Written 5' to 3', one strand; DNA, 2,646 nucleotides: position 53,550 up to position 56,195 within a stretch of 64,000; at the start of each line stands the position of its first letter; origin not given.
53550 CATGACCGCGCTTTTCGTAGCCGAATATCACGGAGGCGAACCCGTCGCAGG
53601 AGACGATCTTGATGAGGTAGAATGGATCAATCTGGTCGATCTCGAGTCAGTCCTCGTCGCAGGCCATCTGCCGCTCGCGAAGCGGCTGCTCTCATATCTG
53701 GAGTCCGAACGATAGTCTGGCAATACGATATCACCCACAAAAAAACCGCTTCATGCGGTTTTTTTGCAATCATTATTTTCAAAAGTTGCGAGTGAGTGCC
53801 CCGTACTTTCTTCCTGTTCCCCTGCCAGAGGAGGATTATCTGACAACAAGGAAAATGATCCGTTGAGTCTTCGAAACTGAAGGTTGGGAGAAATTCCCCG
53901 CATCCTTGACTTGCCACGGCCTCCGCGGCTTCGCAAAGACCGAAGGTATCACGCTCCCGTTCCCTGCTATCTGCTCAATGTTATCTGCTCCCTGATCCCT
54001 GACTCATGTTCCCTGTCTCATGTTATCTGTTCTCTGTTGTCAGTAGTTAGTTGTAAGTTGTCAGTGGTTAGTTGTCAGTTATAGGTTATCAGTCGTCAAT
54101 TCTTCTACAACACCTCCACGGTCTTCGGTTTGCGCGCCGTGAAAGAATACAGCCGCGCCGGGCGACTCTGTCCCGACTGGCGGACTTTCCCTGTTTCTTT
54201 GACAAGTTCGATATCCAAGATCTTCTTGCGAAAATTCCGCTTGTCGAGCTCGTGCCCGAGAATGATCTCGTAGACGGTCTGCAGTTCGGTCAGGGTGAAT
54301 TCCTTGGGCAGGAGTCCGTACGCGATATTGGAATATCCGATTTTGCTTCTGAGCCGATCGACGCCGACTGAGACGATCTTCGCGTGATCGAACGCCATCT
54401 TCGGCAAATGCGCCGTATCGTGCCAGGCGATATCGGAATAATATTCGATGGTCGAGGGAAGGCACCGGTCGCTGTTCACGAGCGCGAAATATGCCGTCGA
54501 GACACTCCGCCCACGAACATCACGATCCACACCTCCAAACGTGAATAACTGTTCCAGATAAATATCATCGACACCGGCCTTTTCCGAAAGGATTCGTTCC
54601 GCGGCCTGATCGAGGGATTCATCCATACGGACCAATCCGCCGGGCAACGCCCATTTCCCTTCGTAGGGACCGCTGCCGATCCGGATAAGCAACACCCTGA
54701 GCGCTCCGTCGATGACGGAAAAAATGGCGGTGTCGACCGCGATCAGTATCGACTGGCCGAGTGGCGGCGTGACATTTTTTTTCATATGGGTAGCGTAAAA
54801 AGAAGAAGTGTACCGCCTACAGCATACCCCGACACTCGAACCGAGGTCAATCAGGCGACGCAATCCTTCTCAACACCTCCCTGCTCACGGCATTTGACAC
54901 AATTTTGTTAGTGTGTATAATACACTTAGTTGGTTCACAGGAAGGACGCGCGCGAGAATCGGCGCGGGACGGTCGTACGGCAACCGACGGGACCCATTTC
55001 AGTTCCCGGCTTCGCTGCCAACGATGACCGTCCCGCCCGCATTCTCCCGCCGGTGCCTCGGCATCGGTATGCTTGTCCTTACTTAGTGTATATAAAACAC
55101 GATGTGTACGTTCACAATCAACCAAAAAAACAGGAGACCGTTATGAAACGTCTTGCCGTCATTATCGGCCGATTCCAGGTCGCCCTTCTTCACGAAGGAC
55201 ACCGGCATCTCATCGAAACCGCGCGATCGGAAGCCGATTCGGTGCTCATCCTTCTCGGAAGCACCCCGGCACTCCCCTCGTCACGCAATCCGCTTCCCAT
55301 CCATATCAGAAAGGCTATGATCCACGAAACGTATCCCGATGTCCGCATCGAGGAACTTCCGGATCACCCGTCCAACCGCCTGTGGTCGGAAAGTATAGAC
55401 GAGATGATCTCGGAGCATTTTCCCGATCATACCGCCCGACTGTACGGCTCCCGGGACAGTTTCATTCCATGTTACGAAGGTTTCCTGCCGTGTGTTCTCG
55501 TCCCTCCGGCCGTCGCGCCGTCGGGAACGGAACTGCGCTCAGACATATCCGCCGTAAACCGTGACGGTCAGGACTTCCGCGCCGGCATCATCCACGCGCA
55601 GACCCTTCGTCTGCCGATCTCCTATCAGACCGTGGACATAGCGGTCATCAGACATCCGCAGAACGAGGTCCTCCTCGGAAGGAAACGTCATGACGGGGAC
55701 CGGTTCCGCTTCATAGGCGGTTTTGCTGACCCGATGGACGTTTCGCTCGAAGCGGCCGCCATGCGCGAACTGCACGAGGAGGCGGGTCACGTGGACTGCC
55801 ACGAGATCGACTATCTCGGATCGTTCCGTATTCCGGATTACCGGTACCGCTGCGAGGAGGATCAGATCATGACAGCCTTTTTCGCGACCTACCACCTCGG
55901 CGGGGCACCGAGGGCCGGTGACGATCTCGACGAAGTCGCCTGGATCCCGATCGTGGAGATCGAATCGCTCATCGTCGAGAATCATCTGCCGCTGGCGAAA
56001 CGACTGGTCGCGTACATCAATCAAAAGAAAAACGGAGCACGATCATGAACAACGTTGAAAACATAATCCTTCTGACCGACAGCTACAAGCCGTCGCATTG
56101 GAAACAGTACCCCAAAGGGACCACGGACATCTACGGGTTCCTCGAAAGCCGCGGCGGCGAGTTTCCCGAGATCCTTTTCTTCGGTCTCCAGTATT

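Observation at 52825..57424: NrtR regulon with duplicated nadM-Nudix genes and palindromic operator candidates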

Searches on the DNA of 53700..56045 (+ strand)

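Call 23: search_rna_families(source=window, start=53700, end=55200, threshold=evalue, max_evalue=10, show_alignments=3)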
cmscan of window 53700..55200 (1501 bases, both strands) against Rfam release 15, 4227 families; matches with E-value up to 10: 5.
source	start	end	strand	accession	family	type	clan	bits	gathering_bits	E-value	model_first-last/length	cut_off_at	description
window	53894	54059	+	RF02177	SMCR2_1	Gene; lncRNA;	-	18.8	50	1.1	1-159/159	no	Smith-Magenis syndrome chromosome region, candidate 2 conserved region 1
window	53724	53765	+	RF01394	isrK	Gene; sRNA;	-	18.2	50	0.38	1-77/77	no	isrK Hfq binding RNA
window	53739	53781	-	RF01394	isrK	Gene; sRNA;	-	17.1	50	0.7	1-77/77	no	isrK Hfq binding RNA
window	53736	53854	-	RF00513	Trp_leader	Cis-reg; leader;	-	14.9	41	9.9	1-100/100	no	Tryptophan operon leader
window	53983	54006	-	RF03092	Ocean-VII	Gene; sRNA;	-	11.9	53.5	3.3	1-41/41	no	Ocean-VII RNA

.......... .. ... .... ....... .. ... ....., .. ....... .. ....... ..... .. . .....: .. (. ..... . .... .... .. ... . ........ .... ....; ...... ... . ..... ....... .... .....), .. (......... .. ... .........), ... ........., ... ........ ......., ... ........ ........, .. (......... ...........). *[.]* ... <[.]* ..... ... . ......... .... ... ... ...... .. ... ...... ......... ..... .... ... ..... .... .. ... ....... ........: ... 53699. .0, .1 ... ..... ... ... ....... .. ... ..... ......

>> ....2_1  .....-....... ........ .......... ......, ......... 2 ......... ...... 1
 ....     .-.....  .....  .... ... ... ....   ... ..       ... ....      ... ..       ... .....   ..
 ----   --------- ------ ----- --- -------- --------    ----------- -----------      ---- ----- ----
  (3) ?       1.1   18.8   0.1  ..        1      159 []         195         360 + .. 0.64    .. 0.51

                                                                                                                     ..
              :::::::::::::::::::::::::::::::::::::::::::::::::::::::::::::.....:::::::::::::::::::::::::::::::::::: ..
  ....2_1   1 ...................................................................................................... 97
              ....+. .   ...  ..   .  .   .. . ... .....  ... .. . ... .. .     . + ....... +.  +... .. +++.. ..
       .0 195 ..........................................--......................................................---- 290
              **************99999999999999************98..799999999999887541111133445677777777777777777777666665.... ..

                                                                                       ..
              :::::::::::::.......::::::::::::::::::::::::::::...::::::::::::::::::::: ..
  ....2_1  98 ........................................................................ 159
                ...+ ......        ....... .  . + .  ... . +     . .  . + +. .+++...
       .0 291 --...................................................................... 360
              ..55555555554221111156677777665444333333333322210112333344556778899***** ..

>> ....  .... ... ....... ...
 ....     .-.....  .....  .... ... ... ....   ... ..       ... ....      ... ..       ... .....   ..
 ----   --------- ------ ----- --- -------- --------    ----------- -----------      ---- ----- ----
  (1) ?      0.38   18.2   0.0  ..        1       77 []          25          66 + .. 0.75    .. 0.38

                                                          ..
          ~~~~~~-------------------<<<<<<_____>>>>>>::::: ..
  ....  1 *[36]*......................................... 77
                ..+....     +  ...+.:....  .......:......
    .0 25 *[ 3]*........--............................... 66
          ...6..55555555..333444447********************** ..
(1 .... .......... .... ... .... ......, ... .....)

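Call 45: search_rna_families(sources=[L207, L210, L005], threshold=evalue, max_evalue=1)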
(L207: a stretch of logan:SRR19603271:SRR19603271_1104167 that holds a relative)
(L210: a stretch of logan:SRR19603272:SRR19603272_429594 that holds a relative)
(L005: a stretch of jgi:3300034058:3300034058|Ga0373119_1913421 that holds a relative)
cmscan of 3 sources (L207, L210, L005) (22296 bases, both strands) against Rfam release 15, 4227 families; matches with E-value up to 1: 0.
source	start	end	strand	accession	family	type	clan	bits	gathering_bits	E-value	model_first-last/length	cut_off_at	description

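Call 57: build_rna_model(alignment_id=A3, structure=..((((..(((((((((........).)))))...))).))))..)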
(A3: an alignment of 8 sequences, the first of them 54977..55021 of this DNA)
Model R1 built from alignment A3 (8 sequences, 45 columns); structure: as given.
model positions 45; base pairs 13; branch points 0; effective number of sequences 4.79; information 1.223 bits per position. Calibrated on 0.2 Mb of random sequence (short: E-values are rough).
structure used (alignment columns):
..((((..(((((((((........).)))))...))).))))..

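Call 58: search_with_rna_model(model_id=R1, sources=[window, L007, L008, L009, L010, L011, L012, L013, L014, L015, L016, L017, L018, L019, L020, L021, L022, L023, L024, L025, L026, L027, L028, L029, L030, L031, L032, L033, L034, L035, L036, L037, L038, L039, L040, L041, L042, L043, L044, L045, L046, L047, L048, L049, L050, L051, L052, L053, L054, L055, L056, L057, L058, L059, L060, L061, L062, L063, L064, L065, L066, L067, L068, L069, L070, L071, L072, L073, L074, L075, L076, L077, L078, L079, L080, L081, L082, L083, L084, L085, L086, L006, L213, L001], max_evalue=10, show_alignments=4)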
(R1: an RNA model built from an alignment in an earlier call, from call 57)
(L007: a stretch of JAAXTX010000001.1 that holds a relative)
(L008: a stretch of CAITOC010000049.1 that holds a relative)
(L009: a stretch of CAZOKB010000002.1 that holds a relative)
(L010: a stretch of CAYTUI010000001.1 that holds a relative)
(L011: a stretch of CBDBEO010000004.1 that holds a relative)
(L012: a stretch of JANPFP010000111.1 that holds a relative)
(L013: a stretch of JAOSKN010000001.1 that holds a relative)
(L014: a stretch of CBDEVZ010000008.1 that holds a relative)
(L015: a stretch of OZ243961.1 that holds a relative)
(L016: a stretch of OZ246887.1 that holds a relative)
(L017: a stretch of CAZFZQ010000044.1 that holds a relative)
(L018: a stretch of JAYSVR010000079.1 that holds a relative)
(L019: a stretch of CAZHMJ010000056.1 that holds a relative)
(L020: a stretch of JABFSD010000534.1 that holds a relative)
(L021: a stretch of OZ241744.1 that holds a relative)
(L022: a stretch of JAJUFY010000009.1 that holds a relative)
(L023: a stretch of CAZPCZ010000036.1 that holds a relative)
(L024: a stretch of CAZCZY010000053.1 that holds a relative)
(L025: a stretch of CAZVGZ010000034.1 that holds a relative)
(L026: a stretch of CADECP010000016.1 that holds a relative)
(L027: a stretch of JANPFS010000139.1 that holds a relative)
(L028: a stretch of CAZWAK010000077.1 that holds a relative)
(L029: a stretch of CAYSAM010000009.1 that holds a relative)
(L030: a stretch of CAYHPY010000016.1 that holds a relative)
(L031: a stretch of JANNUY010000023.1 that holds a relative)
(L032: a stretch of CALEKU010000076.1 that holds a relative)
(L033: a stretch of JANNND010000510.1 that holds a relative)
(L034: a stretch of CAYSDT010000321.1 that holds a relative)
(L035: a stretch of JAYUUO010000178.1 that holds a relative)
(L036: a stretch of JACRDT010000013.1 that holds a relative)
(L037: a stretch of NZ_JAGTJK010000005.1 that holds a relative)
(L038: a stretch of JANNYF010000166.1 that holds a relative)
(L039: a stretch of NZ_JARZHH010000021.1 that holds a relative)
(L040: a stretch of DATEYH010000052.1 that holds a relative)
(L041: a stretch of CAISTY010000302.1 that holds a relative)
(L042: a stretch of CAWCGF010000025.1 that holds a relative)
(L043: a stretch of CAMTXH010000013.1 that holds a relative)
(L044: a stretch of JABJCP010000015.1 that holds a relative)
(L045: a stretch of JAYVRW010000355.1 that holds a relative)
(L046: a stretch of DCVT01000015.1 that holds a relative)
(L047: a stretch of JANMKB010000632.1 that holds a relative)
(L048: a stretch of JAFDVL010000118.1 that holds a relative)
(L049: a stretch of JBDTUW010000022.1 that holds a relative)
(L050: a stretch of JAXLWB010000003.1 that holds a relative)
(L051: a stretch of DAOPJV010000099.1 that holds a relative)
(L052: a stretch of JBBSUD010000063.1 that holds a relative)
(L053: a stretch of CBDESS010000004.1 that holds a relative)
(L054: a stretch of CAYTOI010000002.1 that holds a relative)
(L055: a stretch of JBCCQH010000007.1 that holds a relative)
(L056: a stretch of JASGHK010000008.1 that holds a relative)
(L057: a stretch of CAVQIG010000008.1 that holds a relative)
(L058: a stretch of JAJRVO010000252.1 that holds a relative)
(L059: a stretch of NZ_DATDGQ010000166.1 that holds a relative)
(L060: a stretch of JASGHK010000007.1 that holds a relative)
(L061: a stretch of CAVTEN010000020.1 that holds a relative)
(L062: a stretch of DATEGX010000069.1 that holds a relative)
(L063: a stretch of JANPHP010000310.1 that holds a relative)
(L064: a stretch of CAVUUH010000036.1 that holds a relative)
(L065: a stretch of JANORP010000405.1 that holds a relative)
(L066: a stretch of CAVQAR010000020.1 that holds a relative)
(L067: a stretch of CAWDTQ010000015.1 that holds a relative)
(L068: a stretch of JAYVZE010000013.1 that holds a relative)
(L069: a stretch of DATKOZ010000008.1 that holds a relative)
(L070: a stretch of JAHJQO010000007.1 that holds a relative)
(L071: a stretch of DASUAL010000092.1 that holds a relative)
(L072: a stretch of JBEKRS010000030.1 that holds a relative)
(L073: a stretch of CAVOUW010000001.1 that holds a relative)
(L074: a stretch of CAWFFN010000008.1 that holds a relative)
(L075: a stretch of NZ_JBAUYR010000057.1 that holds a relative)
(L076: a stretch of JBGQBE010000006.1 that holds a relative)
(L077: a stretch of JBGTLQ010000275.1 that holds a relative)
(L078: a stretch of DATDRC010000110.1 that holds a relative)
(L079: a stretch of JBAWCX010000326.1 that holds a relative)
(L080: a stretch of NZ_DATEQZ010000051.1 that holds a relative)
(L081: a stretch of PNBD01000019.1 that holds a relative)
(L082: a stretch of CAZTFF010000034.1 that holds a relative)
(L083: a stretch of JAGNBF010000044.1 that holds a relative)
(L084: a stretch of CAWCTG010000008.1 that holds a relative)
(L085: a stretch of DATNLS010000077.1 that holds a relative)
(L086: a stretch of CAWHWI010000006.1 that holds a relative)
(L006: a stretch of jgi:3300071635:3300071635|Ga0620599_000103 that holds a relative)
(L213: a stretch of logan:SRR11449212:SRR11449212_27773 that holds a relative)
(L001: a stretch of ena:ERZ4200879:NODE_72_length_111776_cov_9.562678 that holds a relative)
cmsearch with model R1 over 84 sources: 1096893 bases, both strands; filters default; matches with E-value up to 10: 12.
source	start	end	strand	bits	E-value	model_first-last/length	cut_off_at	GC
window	54977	55021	+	69.6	3.9e-17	1-45/45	no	0.62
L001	9765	9809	-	69.6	3.9e-17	1-45/45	no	0.62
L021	2809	2875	+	17.2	0.18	1-45/45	no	0.63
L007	9402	9442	+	16.7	0.25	1-45/45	no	0.61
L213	10402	10442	+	16.7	0.25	1-45/45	no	0.61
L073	3633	3660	-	16.2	0.35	1-45/45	no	0.68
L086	14145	14170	+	14.8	0.92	1-45/45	no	0.69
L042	1761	1788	+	13.5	2.2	1-45/45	no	0.64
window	24680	24721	+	13.1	3.1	1-45/45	no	0.67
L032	5962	6022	-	13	3.3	1-45/45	no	0.64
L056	10263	10307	+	11.4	9.7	1-45/45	no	0.67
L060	10263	10307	+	11.4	9.7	1-45/45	no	0.67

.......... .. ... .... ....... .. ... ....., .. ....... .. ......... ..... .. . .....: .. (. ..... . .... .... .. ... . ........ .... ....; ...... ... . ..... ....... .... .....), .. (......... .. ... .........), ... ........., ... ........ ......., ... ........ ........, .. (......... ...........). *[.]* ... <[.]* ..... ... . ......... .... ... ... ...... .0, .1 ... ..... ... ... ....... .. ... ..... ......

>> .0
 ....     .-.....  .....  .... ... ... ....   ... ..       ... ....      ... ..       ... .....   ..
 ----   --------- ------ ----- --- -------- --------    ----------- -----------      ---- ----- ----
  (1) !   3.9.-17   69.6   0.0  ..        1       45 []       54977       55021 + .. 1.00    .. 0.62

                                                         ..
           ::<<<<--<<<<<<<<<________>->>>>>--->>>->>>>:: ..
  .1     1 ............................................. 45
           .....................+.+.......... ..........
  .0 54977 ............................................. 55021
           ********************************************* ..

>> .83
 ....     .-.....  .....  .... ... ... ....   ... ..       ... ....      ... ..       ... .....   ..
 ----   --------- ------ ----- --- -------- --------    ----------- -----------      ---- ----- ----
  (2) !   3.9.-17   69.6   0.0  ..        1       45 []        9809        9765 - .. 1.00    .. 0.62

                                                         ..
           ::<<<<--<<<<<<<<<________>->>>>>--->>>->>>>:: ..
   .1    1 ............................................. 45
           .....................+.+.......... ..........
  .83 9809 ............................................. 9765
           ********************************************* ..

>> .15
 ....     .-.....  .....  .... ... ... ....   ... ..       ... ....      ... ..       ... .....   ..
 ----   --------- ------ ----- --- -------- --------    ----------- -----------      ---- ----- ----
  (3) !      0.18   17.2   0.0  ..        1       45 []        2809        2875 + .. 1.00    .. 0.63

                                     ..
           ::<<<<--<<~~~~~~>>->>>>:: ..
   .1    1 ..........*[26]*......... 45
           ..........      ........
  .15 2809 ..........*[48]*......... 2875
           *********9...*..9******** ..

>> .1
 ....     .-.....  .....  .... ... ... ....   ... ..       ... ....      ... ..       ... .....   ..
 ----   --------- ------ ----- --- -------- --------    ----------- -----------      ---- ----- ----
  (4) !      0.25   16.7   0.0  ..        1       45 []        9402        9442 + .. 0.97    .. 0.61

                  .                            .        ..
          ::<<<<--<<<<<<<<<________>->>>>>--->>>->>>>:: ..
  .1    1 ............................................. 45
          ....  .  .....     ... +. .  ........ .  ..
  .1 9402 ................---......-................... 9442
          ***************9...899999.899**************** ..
